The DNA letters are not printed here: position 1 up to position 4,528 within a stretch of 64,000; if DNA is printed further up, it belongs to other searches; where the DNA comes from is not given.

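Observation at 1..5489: Unlisted truncated PKS with a DUF1702/UnbL-like partner: a possible enediyne-type (PKSE) cassette outside Actinobacteria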

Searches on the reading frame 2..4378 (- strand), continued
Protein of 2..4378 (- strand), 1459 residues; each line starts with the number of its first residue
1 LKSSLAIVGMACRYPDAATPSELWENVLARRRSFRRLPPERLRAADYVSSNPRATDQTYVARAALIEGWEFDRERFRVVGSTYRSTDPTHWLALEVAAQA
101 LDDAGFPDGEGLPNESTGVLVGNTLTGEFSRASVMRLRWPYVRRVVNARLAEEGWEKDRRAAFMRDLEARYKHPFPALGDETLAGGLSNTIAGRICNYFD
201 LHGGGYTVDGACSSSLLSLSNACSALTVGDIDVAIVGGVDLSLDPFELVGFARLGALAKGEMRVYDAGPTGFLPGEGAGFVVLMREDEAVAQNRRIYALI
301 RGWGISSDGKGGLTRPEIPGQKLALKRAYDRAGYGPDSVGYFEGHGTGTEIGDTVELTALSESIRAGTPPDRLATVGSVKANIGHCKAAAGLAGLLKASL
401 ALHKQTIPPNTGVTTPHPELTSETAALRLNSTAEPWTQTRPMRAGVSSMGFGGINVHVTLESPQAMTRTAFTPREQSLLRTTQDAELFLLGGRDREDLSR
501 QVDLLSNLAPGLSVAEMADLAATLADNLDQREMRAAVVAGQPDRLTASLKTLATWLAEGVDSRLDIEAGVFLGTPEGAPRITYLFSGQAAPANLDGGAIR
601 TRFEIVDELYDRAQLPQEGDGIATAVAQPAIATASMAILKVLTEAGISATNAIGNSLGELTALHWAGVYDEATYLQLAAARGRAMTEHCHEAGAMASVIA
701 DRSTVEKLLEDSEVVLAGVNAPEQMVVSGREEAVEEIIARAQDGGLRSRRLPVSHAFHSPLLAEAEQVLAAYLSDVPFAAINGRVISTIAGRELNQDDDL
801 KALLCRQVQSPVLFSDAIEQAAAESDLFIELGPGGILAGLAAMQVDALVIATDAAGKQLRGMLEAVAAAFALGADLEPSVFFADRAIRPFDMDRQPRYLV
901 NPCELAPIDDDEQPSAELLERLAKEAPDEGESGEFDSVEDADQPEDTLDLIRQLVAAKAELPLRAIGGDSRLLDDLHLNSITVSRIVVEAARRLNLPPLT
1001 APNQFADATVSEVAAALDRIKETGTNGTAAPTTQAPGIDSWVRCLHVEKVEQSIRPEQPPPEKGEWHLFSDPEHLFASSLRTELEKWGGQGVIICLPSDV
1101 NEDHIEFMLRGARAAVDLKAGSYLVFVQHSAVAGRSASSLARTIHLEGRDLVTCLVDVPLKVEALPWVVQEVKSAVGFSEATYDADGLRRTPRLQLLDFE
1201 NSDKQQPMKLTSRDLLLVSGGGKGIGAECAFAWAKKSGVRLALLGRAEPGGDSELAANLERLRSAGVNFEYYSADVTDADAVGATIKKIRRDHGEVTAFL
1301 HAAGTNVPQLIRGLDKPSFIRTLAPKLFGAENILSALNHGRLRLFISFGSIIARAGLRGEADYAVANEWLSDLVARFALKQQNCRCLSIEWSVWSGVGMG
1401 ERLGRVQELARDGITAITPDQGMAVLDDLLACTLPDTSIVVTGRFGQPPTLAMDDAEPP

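Call 12: search_solved_structures(query=P0001, max_evalue=1e-10)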
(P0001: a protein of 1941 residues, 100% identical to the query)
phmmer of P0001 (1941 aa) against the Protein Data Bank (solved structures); distinct sequences matched with E-value up to 1e-10: 195 (the best 60 are shown).
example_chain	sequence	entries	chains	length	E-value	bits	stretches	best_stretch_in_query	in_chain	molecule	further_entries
7zma_A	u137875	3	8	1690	6.4e-111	375.1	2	173-549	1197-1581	Putative polyketide synthase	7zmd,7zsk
4mz0_A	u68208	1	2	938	1.5e-88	300.9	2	186-590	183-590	CurL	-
8xjy_A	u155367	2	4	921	3e-88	299.9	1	163-887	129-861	Polyketide synthase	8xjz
8xju_A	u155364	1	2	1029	5.9e-88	298.9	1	163-886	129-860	Polyketide synthase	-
8in9_A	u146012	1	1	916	3.7e-81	276.4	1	181-884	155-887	Polyketide synthase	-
9iyw_A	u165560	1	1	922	1.6e-80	274.3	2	181-611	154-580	Polyketide synthase,GfsA KSQ-AncAT chimeric protein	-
7vee_A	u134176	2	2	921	2.1e-79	270.6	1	181-884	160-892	Polyketide synthase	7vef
7m7e_B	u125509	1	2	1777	2.1e-77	264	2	189-910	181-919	6-deoxyerythronolide-B synthase EryA2, modules 3 and 4,EryAI,6-deoxyerythronolide-B syntha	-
11sz_A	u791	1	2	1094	2e-75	257.4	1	182-845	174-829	6-deoxyerythronolide-B synthase, Erythronolide synthase EryA2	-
9pat_A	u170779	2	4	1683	4.4e-75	256.2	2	183-877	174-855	6-deoxyerythronolide-B synthase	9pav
9pat_C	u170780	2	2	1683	4.4e-75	256.2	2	183-877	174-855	6-deoxyerythronolide-B synthase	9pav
9pc6_A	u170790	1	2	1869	7.3e-75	255.5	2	183-877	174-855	6-deoxyerythronolide-B synthase,RifR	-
7uwr_A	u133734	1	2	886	1.7e-74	254.3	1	175-873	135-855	Narbonolide/10-deoxymethynolide synthase PikA1, modules 1 and 2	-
9d2z_A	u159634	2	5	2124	4.6e-74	252.9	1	183-838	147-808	Mycocerosic acid synthase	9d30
9d2y_A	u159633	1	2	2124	4.6e-74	252.9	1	183-838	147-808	Multifunctional mycocerosic acid synthase membrane-associated MAS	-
4amn_A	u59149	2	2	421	2.1e-50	174.4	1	483-902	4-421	DYNE8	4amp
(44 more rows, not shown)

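Call 14: search_protein_families(library=pfam, proteins=[P0001, L002:15810-16235:+, L002:16253-19447:+, L002:19594-20295:+, L002:20370-22568:+, L002:22841-23500:+], max_evalue=0.01)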
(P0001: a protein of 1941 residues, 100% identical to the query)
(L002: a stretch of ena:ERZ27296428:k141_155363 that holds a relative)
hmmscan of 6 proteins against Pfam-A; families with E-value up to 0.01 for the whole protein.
P0001 (1941 aa): 11 families
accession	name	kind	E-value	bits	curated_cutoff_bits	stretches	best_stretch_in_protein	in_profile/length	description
PF00109.32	ketoacyl-synt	-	4.2e-51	174.4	20.8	1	4-289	3-252/252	Beta-ketoacyl synthase, N-terminal domain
PF02801.28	Ketoacyl-synt_C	-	2.3e-32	112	20.8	1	297-413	1-118/119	Beta-ketoacyl synthase, C-terminal domain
PF08659.16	KR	-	2.6e-28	99.6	22.6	1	1217-1395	4-179/180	KR domain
PF00698.26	Acyl_transf_1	-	3.1e-25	89.7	32.7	1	622-836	57-270/319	Acyl transferase domain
PF14765.12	PS-DH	-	1e-12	48.4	23.7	1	1602-1737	17-160/166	Polyketide synthase dehydratase N-terminal domain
PF21089.3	PKS_DH_N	-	2e-12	47.4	27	1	1476-1562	16-101/103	Polyketide synthase dehydratase domain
PF00106.31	adh_short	-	1.6e-09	38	26.6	1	1217-1335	4-117/195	short chain dehydrogenase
PF16197.11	KAsynt_C_assoc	-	4.9e-09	37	33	1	416-535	1-108/111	Ketoacyl-synthetase C-terminal extension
PF13561.12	adh_short_C2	-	1.4e-06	28.5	27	1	1223-1361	6-141/236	Enoyl-(Acyl carrier protein) reductase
PF00550.31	PP-binding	-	0.0027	18.3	20.8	1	950-1017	2-67/67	Phosphopantetheine attachment site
PF00108.29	Thiolase_N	-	0.0079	16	26.4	0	207-240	80-113/260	Thiolase, N-terminal domain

L002:15810-16235:+ (141 aa): 2 families
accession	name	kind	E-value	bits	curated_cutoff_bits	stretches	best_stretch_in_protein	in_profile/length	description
PF13279.12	4HBT_2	-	1.5e-10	42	25.5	1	11-136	1-122/122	Thioesterase-like superfamily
PF03061.28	4HBT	-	0.0078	16.9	20.6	0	20-84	2-59/79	Thioesterase superfamily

L002:16253-19447:+ (1064 aa): 5 families
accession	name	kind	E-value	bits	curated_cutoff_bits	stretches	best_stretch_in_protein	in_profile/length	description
PF03176.21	MMPL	-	2.9e-30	105.8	20.5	2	154-414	71-324/333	MMPL family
PF17131.11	LolA_like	-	7.1e-18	65.3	30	1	849-1028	5-178/184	Outer membrane lipoprotein-sorting protein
PF02460.24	Patched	-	2.8e-07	30.8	23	1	252-380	34-150/156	Patched SSD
PF12349.14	Sterol-sensing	-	1.7e-06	28.4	22.3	1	253-384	13-134/153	Sterol-sensing domain of SREBP cleavage-activation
PF07044.18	DUF1329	-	1.9e-05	24.6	23.1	1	845-891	139-186/368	Protein of unknown function (DUF1329)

L002:19594-20295:+ (233 aa): 0 families

L002:20370-22568:+ (732 aa): 0 families

L002:22841-23500:+ (219 aa): 1 family
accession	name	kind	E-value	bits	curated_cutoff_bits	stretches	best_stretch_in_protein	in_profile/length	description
PF20154.4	LNT_N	-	0.0069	17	27.1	0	19-167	1-159/159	Apolipoprotein N-acyltransferase N-terminal domain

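Call 15: search_solved_structures(query=L002:15810-16235:+, max_evalue=1, show_alignments=3)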
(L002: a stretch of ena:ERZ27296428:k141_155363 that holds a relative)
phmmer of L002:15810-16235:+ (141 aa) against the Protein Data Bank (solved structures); distinct sequences matched with E-value up to 1: 14.
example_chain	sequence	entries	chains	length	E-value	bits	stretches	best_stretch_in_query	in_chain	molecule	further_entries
2w3x_A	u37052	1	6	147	1.4e-48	167.7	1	1-135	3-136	CALE7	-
4i4j_A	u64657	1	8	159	7.5e-48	165.4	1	5-139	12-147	ACP-polyene thioesterase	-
5vpj_A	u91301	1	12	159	7.4e-41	142.8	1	2-140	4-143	Thioesterase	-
2xem_A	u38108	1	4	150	2.6e-40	141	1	4-139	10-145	DYNE7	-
2xfl_A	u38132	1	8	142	3.3e-40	140.7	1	5-139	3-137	DYNE7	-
9ccr_A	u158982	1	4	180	7.7e-40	139.5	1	2-140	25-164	Thioesterase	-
2nuj_A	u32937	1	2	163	1e-07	35.6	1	10-132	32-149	Thioesterase superfamily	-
5v10_A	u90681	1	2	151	2.8e-07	34.1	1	4-136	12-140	Uncharacterized protein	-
2egi_A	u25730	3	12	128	8.8e-06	29.3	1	5-105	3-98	Hypothetical protein aq_1494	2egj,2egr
5wh9_A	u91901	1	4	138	4.7e-05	26.9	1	6-135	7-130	4-hydroxybenzoyl-CoA thioesterase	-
5kl9_A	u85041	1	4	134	0.0017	21.9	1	10-132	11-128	Acyl-CoA thioester hydrolase YbgC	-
1s5u_A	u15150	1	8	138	0.0017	21.9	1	10-132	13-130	Protein ybgC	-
5t06_A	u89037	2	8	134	0.0046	20.5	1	10-132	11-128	Acyl-CoA thioester hydrolase YbgC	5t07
8j07_11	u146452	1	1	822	0.99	13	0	38-136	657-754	Dynein regulatory complex protein 11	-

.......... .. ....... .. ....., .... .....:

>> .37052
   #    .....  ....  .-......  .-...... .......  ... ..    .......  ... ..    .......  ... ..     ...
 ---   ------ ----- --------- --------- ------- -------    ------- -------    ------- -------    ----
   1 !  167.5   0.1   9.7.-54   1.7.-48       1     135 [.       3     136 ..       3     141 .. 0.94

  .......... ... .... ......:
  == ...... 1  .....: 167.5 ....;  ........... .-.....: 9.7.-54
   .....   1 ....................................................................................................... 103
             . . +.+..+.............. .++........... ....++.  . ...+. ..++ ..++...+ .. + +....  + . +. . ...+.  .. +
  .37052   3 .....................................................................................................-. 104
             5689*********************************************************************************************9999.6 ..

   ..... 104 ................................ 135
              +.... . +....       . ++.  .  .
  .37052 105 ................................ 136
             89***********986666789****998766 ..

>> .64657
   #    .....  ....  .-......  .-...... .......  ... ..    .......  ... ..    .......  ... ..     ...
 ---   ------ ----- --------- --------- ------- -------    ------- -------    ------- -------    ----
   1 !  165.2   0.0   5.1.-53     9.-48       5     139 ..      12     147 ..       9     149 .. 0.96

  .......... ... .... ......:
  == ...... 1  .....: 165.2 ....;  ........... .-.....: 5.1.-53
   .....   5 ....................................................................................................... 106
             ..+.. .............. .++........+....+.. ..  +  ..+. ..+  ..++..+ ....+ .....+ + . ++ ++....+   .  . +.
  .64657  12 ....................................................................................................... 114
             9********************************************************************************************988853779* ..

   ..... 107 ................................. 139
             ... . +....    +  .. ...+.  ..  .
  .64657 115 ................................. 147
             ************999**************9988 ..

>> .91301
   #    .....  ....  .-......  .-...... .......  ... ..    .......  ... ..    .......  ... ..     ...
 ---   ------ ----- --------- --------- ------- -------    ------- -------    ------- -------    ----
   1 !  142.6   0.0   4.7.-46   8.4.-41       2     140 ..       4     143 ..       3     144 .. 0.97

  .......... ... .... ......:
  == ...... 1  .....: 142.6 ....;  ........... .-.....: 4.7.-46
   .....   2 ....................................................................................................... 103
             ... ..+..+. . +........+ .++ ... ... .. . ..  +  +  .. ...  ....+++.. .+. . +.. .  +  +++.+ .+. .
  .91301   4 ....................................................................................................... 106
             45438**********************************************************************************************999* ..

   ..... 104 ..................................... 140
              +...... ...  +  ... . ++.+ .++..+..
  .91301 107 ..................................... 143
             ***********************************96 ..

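Call 26: search_dna_similar(query=P0001, collection=plasmids, mode=protein, max_evalue=1e-50, max_rows=30)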
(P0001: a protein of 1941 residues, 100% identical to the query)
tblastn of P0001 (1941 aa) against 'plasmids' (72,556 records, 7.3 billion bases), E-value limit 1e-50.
Records with a match: 56; places in all: 60; records where one place covers at least 80% of the query: 44.
Best place of each record, by identity: <60% 56.
By first word of the organism name: Streptomyces 50; Nonomuraea 1; Sinorhizobium 1; Gloeothece 1; Azospirillum 1; Embleya 1; Nostoc 1.
By predicted mobility (MOB-suite, as given by PLSDB): non-mobilizable 48; mobilizable 7; conjugative 1.
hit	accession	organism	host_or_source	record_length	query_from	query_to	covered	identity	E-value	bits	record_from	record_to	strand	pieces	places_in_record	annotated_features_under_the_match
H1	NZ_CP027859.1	Streptomyces clavuligerus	Cell culture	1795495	1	1933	100%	47.2%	0e+0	1355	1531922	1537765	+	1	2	none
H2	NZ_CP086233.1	Streptomyces clavuligerus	whole organism,soil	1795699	1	1933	100%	47.2%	0e+0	1355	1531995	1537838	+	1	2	none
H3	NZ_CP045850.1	Streptomyces clavuligerus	pure culture single spore ...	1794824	1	1933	100%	47.2%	0e+0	1355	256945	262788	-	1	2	none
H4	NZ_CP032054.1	Streptomyces clavuligerus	cell culture,soil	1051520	1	1933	100%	47.0%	0e+0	1342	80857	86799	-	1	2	none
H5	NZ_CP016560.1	Streptomyces clavuligerus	-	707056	1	1933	100%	47.0%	0e+0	1342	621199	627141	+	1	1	type I polyketide synthase | enediyne biosynthesis protein UnbU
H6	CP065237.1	Streptomyces clavuligerus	cell culture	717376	1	1933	100%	47.0%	0e+0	1342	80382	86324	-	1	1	type I polyketide synthase | enediyne biosynthesis protein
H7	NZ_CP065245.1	Streptomyces clavuligerus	cell culture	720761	1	1933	100%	47.0%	0e+0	1342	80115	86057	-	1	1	type I polyketide synthase | enediyne biosynthesis protein UnbU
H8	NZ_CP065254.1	Streptomyces clavuligerus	cell culture,lab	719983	1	1933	100%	47.0%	0e+0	1342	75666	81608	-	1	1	type I polyketide synthase | enediyne biosynthesis protein UnbU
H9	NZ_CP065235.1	Streptomyces clavuligerus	cell culture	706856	1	1933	100%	47.0%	0e+0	1342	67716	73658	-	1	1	type I polyketide synthase | enediyne biosynthesis protein UnbU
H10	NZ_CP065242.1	Streptomyces clavuligerus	cell culture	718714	1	1933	100%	47.0%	0e+0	1342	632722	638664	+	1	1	type I polyketide synthase | enediyne biosynthesis protein UnbU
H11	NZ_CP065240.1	Streptomyces clavuligerus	cell culture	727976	1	1933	100%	47.0%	0e+0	1342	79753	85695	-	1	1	type I polyketide synthase | enediyne biosynthesis protein UnbU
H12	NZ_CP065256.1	Streptomyces clavuligerus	cell culture,lab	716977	1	1933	100%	47.0%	0e+0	1342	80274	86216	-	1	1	type I polyketide synthase | enediyne biosynthesis protein UnbU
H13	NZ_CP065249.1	Streptomyces clavuligerus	cell culture,lab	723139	1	1933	100%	47.0%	0e+0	1342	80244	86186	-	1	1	type I polyketide synthase | enediyne biosynthesis protein UnbU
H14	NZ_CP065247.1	Streptomyces clavuligerus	cell culture,lab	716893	1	1933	100%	47.0%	0e+0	1342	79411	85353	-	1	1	type I polyketide synthase | enediyne biosynthesis protein UnbU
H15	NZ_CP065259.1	Streptomyces clavuligerus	cell culture,lab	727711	1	1933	100%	47.0%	0e+0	1342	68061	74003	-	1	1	type I polyketide synthase | enediyne biosynthesis protein UnbU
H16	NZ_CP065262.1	Streptomyces clavuligerus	cell culture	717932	1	1933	100%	47.0%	0e+0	1342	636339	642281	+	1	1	type I polyketide synthase | enediyne biosynthesis protein UnbU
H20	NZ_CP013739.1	Streptomyces globisporus C-1027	soil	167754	3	1940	100%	46.6%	0e+0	1402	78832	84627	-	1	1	type I polyketide synthase | RnfABCDGE type electron transport complex subunit D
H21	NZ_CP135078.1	Streptomyces parvus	bacteria,cell culture,soil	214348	3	1933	99%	46.7%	0e+0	1388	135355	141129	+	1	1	type I polyketide synthase | enediyne biosynthesis protein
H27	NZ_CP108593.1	Streptomyces sp. NBC_01178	-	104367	3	1933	99%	46.1%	0e+0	1374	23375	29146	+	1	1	type I polyketide synthase | enediyne biosynthesis protein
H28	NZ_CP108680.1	Streptomyces sp. NBC_01216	-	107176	3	1933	99%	46.1%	0e+0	1355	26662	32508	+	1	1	type I polyketide synthase | enediyne biosynthesis protein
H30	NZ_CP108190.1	Streptomyces zaomyceticus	-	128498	3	1933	99%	45.8%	0e+0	1326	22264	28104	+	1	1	type I polyketide synthase | enediyne biosynthesis protein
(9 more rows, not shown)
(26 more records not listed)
